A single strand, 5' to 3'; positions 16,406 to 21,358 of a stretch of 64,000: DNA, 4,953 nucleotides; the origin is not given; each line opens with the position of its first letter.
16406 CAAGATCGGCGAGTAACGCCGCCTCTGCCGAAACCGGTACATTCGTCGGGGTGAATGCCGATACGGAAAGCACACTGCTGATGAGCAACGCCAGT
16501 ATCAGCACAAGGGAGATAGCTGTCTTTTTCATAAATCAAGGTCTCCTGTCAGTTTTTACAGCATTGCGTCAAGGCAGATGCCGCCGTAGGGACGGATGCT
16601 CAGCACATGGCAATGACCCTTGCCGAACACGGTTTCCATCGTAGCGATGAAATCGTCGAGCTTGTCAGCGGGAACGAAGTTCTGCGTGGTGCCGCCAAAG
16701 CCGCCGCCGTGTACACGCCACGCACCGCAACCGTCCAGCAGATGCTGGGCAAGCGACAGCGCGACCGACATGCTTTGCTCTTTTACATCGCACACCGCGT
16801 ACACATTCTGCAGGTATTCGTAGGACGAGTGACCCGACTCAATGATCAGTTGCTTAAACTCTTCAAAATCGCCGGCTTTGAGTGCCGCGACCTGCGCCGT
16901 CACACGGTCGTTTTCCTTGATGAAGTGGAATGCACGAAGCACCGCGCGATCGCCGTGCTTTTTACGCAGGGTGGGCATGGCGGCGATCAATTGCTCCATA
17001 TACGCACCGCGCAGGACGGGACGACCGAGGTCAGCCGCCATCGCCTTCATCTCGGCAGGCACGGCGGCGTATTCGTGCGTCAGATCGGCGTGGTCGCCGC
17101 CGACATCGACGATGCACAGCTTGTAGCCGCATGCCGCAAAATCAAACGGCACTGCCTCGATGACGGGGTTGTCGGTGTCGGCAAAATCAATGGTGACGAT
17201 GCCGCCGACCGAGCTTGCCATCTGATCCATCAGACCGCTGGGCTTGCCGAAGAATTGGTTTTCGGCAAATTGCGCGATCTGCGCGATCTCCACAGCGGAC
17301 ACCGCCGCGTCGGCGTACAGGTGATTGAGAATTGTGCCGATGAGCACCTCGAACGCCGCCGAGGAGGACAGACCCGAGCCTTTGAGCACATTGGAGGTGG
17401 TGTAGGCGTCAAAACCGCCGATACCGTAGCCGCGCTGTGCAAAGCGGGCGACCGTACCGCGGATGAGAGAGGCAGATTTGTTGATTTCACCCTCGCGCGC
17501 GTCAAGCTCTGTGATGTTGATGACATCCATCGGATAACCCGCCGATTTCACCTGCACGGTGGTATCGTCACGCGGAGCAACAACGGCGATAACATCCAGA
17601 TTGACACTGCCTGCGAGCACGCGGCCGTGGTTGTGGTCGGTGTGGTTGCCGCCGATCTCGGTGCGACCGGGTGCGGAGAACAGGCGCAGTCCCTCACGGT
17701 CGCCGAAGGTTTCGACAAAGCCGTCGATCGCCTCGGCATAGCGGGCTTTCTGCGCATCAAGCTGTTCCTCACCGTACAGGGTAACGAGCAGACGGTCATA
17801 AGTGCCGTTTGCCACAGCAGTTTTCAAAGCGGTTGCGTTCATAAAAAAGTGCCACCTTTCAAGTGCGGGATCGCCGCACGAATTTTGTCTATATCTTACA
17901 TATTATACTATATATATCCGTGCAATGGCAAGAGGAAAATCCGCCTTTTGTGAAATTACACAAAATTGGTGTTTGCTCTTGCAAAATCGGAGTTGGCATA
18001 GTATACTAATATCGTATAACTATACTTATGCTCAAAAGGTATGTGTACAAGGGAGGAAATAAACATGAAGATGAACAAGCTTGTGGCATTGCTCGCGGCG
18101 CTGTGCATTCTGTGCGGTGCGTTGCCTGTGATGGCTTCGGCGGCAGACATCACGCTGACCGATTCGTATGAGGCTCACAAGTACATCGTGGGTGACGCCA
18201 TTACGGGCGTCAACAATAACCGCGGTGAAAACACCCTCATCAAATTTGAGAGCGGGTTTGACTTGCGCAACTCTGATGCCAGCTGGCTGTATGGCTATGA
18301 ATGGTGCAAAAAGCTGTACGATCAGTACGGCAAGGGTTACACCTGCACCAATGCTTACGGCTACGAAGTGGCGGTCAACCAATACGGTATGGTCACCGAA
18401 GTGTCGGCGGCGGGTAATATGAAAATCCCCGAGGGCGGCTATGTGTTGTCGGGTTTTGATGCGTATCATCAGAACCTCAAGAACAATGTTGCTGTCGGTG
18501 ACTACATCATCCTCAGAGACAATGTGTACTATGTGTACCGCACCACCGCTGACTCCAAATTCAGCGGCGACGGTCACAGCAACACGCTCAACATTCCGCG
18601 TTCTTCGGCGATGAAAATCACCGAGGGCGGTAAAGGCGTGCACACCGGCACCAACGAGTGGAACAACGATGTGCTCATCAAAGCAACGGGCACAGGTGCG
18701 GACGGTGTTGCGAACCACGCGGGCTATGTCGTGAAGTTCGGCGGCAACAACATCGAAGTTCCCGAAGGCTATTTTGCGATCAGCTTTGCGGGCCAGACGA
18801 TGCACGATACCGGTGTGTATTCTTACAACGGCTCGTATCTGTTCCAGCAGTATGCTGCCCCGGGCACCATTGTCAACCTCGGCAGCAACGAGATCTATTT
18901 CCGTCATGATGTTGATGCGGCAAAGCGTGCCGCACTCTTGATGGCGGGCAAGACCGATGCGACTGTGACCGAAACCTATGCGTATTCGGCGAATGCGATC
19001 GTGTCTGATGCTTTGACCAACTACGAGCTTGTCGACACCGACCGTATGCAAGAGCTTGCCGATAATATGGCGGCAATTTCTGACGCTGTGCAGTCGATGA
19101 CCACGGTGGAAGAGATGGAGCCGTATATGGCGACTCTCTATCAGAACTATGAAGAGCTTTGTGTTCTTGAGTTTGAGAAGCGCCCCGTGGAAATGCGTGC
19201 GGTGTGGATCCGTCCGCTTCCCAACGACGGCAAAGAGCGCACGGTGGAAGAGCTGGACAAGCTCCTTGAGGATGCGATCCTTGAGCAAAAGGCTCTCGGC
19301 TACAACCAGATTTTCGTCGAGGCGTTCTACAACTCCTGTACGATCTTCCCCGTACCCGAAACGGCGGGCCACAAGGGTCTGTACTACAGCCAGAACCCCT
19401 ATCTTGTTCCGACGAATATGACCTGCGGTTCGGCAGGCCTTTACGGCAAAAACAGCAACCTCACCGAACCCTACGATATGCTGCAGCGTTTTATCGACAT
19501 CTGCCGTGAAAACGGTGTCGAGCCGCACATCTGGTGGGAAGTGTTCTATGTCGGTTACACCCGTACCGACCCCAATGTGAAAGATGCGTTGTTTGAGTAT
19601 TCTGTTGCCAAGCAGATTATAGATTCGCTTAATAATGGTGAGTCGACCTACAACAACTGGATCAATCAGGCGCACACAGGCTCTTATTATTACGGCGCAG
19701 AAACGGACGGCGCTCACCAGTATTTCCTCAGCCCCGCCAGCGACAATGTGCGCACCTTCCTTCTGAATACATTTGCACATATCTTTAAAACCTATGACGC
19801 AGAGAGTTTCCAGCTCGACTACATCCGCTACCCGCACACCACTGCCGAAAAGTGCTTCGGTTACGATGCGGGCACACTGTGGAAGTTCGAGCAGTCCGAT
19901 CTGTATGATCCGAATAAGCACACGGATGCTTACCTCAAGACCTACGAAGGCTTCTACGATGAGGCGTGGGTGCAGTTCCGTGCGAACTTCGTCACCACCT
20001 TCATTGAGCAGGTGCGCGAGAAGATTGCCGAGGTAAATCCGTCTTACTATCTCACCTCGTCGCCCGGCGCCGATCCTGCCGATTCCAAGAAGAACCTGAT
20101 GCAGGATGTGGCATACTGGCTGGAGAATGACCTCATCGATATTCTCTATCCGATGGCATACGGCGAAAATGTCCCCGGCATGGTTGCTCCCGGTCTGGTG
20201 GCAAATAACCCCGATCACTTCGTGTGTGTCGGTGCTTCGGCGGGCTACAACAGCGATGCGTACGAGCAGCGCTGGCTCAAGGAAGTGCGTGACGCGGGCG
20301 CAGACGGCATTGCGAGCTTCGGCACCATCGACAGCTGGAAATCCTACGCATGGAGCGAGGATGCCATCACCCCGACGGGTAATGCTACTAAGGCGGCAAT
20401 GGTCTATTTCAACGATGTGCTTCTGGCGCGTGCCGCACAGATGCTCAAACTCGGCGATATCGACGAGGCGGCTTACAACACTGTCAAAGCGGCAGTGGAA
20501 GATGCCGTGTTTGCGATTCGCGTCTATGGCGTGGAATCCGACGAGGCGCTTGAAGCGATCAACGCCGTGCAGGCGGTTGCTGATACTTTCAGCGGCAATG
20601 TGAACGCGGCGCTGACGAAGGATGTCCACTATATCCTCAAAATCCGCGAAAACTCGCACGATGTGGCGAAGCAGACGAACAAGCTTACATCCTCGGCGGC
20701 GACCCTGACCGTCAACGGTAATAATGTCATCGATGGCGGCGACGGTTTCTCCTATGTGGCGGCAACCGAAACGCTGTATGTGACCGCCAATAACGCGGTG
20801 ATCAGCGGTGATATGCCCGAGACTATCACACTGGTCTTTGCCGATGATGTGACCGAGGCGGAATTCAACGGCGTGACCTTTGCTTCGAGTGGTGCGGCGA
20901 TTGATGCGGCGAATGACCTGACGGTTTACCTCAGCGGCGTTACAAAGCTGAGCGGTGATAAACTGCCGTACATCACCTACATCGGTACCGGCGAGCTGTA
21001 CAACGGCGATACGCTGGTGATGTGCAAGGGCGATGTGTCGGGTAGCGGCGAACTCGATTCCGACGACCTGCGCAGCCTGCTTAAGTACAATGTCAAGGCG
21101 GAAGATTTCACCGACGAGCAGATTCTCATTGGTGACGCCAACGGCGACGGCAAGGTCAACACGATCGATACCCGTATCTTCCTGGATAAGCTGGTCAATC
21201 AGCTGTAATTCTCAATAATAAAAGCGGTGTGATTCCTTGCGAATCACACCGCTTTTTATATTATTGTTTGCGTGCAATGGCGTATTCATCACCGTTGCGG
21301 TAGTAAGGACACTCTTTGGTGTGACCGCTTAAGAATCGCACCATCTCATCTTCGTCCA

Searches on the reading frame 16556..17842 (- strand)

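Call 30: search_protein_families(library=pfam, proteins=[window:16556-17842:-], max_evalue=0.001)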
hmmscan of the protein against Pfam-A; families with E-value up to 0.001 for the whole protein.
window:16556-17842:- (428 aa): 2 families
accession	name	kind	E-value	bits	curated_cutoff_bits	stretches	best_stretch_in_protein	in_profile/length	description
PF10509.15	GalKase_gal_bdg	-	3.4e-17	62.2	23.1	1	42-90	3-49/49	Galactokinase galactose-binding signature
PF00288.32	GHMP_kinases_N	-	2.2e-16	60.3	22.3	1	127-214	3-87/87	GHMP kinases N terminal domain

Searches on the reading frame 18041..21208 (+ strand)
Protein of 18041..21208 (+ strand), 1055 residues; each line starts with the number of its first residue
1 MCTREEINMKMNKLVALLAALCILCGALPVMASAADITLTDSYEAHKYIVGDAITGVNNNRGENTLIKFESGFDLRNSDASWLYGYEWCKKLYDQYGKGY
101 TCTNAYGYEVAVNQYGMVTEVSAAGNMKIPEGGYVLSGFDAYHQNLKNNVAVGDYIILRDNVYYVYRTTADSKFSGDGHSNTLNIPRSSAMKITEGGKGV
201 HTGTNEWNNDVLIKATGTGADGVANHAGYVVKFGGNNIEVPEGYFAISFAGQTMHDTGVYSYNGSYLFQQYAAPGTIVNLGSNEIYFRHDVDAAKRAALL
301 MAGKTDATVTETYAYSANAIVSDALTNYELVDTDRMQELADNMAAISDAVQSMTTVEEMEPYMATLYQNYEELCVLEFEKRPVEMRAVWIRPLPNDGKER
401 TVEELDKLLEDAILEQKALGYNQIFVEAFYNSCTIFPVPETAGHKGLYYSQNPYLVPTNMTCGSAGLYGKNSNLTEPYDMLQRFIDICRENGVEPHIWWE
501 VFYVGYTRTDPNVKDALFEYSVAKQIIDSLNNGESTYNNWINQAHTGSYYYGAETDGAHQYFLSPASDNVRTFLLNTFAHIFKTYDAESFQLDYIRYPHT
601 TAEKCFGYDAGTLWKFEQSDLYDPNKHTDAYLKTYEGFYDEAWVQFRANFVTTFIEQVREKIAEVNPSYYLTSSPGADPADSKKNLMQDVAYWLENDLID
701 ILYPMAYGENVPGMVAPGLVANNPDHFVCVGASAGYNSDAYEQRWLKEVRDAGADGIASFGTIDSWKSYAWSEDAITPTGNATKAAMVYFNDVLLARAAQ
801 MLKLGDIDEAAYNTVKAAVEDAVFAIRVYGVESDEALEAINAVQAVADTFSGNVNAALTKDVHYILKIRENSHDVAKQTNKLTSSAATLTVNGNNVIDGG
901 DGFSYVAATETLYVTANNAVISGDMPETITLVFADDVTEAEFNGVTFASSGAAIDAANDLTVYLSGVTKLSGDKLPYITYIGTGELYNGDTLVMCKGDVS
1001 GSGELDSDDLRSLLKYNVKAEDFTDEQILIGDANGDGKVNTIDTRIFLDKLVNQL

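Call 30: search_protein_families(library=pfam, proteins=[window:18041-21208:+], max_evalue=0.001)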
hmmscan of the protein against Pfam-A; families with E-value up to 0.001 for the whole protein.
window:18041-21208:+ (1055 aa): 2 families
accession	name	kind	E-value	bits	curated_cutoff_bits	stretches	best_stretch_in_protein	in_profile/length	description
PF02638.21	GHL10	-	8.3e-15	55.1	27.9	1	477-712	68-266/311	Glycosyl hydrolase-like 10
PF00404.24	Dockerin_1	-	0.00057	20.5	22.9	1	996-1044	1-49/57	Dockerin type I domain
